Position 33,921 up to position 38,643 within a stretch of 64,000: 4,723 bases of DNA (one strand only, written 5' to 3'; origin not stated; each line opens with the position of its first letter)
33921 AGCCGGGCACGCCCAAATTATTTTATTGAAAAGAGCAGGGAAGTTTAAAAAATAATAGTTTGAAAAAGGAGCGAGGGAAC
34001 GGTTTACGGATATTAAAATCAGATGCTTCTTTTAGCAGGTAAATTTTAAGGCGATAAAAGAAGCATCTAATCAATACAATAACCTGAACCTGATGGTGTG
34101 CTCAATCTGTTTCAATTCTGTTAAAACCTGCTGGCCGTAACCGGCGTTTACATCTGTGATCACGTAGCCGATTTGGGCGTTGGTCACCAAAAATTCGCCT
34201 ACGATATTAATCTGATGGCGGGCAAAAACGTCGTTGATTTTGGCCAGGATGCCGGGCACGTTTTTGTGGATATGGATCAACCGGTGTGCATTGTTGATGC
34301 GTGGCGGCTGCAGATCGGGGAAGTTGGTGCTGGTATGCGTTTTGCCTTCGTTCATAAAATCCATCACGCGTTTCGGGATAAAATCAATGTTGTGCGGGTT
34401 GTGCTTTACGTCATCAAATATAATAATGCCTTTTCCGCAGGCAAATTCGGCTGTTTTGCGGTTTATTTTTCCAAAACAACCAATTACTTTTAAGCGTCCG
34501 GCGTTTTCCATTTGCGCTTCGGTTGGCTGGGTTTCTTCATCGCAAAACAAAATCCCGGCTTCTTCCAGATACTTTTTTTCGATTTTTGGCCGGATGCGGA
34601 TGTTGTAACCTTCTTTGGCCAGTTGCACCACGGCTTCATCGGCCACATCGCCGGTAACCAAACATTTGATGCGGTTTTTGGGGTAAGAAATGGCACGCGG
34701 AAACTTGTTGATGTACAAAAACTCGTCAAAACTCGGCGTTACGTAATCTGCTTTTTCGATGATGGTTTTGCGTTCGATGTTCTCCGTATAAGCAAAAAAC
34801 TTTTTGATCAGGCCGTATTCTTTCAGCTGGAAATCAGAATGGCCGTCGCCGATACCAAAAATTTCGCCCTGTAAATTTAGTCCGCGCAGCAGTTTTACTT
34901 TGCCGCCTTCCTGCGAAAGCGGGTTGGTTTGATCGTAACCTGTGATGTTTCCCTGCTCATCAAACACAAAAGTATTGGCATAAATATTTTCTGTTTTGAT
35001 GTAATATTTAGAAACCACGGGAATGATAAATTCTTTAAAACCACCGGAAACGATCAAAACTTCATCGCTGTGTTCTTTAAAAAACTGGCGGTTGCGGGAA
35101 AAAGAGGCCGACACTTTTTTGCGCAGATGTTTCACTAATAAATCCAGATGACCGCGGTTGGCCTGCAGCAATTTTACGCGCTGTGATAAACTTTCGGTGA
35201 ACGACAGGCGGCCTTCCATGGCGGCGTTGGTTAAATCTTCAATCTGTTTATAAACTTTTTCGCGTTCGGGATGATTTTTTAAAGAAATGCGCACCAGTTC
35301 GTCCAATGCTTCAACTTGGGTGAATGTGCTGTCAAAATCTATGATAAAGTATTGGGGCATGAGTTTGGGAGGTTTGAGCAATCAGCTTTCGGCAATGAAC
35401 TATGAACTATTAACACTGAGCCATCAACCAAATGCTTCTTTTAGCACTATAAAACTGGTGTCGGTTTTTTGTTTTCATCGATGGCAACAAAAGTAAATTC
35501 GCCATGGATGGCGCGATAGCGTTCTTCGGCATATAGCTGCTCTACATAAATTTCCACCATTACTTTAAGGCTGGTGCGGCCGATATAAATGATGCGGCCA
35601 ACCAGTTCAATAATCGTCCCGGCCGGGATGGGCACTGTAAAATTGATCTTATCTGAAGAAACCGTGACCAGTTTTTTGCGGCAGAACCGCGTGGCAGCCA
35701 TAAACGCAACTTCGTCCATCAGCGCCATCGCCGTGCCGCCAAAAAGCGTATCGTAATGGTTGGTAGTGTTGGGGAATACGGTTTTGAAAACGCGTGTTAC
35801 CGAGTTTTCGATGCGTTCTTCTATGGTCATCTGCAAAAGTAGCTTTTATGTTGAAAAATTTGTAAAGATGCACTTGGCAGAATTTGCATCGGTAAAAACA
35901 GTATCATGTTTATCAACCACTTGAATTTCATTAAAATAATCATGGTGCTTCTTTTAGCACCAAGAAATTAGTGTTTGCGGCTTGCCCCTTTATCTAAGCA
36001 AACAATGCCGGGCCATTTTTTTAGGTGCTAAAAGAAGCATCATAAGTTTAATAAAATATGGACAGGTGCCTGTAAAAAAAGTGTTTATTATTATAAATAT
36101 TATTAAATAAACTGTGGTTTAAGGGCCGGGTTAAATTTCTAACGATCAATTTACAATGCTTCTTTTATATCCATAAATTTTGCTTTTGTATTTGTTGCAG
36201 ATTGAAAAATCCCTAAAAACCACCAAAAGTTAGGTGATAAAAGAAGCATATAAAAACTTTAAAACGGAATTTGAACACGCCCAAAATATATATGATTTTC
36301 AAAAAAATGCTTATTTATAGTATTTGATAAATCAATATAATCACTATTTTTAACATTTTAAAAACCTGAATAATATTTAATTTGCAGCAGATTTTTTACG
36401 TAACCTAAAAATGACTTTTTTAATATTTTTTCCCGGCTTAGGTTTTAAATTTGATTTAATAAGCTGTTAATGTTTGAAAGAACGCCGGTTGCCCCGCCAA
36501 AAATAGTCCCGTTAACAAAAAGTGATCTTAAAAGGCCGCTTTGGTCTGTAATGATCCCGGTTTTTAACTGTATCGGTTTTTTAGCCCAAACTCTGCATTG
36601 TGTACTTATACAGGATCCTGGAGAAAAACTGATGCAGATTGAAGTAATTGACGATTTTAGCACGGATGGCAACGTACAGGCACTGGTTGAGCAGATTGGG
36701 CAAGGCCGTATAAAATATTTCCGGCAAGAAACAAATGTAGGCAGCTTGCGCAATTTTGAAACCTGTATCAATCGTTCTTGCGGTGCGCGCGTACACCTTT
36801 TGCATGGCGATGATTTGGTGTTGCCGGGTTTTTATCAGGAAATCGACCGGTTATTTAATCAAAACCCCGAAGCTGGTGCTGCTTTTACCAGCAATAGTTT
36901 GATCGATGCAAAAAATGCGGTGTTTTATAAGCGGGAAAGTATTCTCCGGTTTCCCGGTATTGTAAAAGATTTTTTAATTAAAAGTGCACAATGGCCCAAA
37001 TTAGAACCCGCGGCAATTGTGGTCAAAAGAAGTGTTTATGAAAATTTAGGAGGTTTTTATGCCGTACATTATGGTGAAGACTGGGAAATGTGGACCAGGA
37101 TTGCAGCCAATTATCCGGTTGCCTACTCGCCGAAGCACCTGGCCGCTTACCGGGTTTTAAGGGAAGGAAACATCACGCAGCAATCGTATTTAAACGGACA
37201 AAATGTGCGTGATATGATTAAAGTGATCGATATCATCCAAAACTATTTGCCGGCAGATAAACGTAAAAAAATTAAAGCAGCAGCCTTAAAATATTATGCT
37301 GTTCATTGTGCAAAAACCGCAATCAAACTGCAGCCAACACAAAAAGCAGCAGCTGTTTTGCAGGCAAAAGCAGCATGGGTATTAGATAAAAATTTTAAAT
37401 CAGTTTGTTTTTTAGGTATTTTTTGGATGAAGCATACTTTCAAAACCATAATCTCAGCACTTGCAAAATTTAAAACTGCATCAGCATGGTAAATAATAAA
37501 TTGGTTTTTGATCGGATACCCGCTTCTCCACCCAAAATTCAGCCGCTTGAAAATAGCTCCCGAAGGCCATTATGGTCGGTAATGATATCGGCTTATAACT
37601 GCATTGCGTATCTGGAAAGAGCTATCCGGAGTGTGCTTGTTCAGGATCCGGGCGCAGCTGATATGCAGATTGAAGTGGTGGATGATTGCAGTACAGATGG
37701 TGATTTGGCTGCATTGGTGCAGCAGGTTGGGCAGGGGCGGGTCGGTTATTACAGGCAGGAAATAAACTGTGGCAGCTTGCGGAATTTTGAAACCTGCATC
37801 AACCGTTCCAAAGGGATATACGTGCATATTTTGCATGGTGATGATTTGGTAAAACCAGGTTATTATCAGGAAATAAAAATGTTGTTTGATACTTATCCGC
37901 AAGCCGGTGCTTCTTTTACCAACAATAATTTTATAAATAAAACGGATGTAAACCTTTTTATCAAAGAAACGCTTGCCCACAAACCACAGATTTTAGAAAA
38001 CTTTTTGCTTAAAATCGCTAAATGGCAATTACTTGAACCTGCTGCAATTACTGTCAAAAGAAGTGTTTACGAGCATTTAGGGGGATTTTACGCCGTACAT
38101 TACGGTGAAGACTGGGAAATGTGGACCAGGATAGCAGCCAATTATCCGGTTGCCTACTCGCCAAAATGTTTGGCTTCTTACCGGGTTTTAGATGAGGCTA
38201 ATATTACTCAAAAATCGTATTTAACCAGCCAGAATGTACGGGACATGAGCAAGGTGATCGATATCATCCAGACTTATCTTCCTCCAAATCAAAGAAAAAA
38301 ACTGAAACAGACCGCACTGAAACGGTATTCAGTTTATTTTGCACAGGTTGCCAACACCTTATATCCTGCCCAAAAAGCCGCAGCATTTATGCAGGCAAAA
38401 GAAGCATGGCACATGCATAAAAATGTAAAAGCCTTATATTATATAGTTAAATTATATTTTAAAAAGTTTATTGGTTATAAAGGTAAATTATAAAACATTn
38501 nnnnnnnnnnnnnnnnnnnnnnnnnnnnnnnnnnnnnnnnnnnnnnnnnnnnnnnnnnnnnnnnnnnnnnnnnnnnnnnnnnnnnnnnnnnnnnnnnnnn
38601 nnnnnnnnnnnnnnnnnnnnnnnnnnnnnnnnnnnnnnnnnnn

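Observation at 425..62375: Hyper-abundant 12-mer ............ (sister form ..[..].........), more than 1 copy per kb in both coding and non-coding DNA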

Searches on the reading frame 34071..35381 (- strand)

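Call 42: search_protein_families(library=pfam, proteins=[window:34071-35381:-], max_evalue=0.01)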
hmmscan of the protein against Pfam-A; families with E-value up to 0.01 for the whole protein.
window:34071-35381:- (436 aa): 3 families
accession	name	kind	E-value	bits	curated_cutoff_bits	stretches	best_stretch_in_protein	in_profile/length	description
PF22629.2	ACT_AHAS_ss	-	5.8e-13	49.3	27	1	368-431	1-67/67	AHAS small subunit-like ACT domain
PF12710.13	HAD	-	2.9e-08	34.8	27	1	13-186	2-187/189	haloacid dehalogenase-like hydrolase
PF01842.31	ACT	-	4.6e-05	23.5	27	1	372-394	7-29/66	ACT domain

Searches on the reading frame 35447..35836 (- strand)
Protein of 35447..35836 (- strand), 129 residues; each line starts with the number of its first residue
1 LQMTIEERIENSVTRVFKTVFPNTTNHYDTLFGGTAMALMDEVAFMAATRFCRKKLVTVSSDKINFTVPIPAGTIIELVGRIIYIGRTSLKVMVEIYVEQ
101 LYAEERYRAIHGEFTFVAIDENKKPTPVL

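Call 42: search_protein_families(library=pfam, proteins=[window:35447-35836:-], max_evalue=0.01)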
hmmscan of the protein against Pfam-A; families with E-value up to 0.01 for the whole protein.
window:35447-35836:- (129 aa): 1 family
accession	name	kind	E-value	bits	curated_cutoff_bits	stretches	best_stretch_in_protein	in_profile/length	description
PF03061.28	4HBT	-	9.8e-18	64.7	20.6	1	30-100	3-74/79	Thioesterase superfamily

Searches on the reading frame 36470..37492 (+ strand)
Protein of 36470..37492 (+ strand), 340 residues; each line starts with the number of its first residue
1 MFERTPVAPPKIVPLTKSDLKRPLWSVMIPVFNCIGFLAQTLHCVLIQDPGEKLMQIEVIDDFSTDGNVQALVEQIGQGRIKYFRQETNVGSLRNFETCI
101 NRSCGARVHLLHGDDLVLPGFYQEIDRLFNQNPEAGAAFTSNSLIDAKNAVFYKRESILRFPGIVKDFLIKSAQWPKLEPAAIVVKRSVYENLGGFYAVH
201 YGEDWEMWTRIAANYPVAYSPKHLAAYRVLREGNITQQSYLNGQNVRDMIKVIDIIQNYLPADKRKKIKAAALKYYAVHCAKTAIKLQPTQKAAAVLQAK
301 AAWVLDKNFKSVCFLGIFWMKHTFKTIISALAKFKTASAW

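Call 31: search_protein_families(library=pfam, proteins=[window:36470-37492:+])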
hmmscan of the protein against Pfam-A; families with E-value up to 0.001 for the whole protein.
window:36470-37492:+ (340 aa): 3 families
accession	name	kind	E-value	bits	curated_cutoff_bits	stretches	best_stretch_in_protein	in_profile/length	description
PF00535.33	Glycos_transf_2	-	2.1e-13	51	23.3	1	26-141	1-115/168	Glycosyl transferase family 2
PF10111.15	Glyco_tranf_2_2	-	2.3e-06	27.8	27.3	1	55-224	30-213/276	Glycosyltransferase like family 2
PF23170.1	bHLH_PER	-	0.00023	21.3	27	1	244-282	3-43/60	Period circadian protein homolog bHLH-like domain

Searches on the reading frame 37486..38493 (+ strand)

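Call 31: search_protein_families(library=pfam, proteins=[window:37486-38493:+])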
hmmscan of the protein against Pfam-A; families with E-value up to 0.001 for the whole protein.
window:37486-38493:+ (335 aa): 3 families
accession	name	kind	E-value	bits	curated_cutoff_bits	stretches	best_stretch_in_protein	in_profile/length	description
PF00535.33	Glycos_transf_2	-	7.9e-16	58.9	23.3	1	31-157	1-126/168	Glycosyl transferase family 2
PF13641.12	Glyco_tranf_2_3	-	8.4e-08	32.9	27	1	30-228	3-207/230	Glycosyltransferase like family 2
PF10111.15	Glyco_tranf_2_2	-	0.00013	21.9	27.3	1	60-234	30-217/276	Glycosyltransferase like family 2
